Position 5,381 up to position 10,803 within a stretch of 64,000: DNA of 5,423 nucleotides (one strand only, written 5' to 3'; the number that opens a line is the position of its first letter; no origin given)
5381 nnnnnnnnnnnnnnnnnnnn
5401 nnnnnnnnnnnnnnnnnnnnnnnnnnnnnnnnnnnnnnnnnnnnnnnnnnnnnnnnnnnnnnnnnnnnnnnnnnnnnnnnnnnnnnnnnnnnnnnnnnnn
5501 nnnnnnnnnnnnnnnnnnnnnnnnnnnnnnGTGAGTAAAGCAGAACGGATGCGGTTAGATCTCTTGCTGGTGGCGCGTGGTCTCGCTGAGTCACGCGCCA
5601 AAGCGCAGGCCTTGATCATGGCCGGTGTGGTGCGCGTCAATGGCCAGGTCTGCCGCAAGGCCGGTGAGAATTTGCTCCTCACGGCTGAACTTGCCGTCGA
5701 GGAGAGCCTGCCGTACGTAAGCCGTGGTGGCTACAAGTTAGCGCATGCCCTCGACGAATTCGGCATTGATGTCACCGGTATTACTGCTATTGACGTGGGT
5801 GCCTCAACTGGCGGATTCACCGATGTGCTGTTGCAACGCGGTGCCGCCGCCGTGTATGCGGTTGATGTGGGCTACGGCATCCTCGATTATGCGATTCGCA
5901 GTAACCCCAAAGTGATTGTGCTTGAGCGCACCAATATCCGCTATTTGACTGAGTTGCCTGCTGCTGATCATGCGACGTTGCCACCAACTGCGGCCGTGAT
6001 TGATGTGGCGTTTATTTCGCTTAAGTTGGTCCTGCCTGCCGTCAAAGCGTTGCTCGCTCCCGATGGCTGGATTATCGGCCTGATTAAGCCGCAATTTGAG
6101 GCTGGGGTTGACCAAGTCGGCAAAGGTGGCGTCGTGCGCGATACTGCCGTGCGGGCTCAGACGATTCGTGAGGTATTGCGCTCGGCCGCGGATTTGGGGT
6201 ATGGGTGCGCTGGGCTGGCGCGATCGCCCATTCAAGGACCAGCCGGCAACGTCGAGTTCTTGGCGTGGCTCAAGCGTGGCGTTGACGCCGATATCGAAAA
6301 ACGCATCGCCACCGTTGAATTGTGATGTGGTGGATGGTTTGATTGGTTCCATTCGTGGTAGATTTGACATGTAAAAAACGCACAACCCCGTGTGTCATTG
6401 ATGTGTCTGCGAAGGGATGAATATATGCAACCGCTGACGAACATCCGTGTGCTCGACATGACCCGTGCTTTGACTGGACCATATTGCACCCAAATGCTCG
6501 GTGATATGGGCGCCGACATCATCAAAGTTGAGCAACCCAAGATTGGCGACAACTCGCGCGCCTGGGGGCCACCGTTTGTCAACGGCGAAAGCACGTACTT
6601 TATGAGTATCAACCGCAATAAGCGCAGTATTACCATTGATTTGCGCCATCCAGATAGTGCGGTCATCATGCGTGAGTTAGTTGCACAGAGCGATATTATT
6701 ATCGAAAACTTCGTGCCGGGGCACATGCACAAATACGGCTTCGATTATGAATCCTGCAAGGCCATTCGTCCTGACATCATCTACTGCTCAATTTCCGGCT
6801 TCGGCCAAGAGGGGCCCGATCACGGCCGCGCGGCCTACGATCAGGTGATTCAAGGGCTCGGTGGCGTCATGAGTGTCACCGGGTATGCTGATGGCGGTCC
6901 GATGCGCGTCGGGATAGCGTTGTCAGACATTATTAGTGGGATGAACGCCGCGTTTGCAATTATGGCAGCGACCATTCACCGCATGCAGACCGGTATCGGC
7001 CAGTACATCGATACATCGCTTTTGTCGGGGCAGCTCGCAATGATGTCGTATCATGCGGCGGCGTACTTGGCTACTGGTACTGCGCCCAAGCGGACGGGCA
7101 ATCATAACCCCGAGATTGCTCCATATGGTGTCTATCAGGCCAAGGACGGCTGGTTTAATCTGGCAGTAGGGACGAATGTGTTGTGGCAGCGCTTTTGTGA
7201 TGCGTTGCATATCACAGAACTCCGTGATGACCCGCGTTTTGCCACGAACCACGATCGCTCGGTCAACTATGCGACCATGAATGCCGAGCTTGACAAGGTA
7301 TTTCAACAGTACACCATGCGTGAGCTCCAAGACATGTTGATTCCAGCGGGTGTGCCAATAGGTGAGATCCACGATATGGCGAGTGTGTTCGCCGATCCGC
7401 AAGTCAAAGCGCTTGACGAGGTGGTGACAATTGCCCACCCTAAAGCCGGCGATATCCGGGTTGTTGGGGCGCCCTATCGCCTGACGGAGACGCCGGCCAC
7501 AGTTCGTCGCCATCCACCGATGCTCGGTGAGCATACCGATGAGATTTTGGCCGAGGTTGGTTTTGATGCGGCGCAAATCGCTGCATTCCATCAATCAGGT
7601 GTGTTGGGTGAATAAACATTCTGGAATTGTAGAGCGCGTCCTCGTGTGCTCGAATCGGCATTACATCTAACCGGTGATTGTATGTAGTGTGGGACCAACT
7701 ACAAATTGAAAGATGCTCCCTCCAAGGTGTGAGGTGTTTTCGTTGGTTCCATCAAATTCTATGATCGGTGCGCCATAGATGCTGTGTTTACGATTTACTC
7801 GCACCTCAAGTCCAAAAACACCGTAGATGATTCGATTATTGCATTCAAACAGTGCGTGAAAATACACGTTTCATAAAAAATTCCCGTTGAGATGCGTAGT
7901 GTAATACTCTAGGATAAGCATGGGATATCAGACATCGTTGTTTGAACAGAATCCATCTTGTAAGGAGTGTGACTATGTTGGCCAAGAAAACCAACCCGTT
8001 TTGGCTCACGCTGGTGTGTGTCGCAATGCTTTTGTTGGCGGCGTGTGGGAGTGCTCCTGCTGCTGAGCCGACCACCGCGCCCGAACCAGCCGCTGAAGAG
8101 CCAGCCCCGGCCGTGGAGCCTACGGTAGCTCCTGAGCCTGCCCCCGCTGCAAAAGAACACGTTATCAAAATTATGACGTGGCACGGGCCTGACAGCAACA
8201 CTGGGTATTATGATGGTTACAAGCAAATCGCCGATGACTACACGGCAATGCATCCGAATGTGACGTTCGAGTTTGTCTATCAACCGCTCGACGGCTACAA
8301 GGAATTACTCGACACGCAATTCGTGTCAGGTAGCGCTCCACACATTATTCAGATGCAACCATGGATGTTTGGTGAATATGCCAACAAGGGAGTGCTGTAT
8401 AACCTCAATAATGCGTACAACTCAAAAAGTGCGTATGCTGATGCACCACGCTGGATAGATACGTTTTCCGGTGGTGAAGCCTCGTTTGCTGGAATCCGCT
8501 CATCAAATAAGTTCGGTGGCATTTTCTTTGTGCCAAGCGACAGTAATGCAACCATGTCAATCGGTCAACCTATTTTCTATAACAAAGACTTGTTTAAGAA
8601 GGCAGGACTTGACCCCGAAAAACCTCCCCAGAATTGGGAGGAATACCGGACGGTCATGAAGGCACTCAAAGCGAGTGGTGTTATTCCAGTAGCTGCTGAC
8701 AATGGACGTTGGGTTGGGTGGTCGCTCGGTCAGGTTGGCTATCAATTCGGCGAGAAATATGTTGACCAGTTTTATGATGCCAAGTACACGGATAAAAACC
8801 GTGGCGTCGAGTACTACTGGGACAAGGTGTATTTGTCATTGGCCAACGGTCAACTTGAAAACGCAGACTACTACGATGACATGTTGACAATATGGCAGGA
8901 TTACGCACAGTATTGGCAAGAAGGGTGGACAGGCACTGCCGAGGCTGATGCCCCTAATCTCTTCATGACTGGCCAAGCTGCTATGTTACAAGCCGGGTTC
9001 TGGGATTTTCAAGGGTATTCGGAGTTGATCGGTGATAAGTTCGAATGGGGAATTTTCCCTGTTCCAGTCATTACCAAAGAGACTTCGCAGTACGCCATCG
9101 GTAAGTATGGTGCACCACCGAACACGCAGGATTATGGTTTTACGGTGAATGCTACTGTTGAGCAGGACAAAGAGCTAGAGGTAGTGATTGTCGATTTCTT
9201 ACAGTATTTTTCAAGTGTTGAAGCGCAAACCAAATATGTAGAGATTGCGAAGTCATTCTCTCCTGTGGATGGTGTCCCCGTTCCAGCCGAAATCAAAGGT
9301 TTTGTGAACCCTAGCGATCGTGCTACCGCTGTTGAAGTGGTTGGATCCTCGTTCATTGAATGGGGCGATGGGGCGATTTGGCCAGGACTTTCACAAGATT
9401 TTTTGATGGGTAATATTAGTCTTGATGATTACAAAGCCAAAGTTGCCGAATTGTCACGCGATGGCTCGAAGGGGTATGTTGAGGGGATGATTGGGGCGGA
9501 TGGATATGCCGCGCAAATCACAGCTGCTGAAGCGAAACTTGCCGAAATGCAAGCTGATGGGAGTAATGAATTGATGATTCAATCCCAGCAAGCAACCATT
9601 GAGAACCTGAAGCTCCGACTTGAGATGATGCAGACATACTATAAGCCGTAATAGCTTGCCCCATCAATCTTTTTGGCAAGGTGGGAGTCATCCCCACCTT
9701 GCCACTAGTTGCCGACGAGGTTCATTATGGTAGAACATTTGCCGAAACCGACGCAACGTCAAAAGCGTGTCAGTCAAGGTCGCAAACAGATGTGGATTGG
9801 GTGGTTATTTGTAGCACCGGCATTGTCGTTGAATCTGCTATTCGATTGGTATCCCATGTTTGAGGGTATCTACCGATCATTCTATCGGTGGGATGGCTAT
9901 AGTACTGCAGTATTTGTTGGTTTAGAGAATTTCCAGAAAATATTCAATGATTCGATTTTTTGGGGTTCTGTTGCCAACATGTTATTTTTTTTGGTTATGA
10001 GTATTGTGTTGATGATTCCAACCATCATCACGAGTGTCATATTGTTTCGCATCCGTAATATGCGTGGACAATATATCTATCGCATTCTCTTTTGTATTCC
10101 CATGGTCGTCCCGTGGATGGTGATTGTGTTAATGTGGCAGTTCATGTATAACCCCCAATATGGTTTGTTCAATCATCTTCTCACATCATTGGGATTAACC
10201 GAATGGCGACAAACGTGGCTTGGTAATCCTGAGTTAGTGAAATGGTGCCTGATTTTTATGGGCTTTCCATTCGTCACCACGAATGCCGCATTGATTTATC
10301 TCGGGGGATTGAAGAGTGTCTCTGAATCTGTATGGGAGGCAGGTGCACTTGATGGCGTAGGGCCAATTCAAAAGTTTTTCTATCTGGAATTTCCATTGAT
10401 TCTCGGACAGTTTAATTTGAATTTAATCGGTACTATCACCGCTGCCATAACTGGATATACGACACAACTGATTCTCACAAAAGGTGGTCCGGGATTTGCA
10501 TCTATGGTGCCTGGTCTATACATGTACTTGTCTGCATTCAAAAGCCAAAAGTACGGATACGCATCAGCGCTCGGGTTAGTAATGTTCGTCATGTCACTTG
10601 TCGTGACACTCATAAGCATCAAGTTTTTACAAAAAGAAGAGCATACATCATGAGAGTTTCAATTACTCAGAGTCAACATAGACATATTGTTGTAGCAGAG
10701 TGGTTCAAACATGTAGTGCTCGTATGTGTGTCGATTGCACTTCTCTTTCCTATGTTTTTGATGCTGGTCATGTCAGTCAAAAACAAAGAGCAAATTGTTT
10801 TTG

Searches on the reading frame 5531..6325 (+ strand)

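Call 88: search_protein_families(library=pfam, proteins=[window:5531-6325:+], max_evalue=0.00001)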
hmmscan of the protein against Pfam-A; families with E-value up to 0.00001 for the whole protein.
window:5531-6325:+ (264 aa): 2 families
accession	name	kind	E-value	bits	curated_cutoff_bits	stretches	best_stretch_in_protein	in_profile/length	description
PF01728.25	FtsJ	-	3.6e-42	144.8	24.1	1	62-248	1-180/181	FtsJ-like methyltransferase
PF01479.30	S4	-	1e-11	44.8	22.8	1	7-48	1-42/48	S4 domain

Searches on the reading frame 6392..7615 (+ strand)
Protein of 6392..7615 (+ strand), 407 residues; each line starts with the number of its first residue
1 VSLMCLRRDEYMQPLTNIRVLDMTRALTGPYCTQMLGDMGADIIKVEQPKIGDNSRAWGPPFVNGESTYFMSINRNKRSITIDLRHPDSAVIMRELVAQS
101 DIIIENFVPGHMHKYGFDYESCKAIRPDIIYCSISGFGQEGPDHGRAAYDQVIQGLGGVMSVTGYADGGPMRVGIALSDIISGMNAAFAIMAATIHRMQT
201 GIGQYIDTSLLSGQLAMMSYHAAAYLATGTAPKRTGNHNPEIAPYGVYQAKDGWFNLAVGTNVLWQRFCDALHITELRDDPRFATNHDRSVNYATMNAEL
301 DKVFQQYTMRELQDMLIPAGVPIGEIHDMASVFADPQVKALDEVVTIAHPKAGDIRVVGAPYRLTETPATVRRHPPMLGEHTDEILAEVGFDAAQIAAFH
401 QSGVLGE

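Call 88: search_protein_families(library=pfam, proteins=[window:6392-7615:+], max_evalue=0.00001)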
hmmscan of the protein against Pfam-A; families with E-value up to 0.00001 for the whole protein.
window:6392-7615:+ (407 aa): 1 family
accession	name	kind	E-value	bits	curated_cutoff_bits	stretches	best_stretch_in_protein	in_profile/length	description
PF02515.22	CoA_transf_3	-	1.5e-130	436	23.3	1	15-382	1-366/366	CoA-transferase family III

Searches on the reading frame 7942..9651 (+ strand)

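Call 88: search_protein_families(library=pfam, proteins=[window:7942-9651:+], max_evalue=0.00001)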
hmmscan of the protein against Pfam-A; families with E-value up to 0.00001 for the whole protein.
window:7942-9651:+ (569 aa): 2 families
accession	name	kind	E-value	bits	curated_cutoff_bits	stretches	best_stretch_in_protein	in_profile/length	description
PF01547.30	SBP_bac_1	-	2.3e-25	90.7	26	1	88-429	6-306/307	Bacterial extracellular solute-binding protein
PF13416.11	SBP_bac_8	-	4.7e-18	66.4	27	1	95-450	1-270/279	Bacterial extracellular solute-binding protein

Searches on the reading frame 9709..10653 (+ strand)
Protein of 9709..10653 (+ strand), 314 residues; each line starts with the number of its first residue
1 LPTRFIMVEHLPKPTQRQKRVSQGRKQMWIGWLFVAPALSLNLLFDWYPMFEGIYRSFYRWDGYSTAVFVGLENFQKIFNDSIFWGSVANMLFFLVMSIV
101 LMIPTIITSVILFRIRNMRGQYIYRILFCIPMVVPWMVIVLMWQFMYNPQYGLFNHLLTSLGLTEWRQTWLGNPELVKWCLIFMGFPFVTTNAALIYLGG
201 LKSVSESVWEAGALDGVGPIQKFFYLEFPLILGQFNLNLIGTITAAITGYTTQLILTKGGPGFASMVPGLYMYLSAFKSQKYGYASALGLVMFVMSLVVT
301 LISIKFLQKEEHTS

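Call 88: search_protein_families(library=pfam, proteins=[window:9709-10653:+], max_evalue=0.00001)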
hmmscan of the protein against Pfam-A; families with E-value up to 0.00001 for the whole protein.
window:9709-10653:+ (314 aa): 1 family
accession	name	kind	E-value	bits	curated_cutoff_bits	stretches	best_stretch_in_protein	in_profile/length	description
PF00528.27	BPD_transp_1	-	3.6e-11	43.6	26.4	1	117-302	13-174/184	Binding-protein-dependent transport system inner membrane component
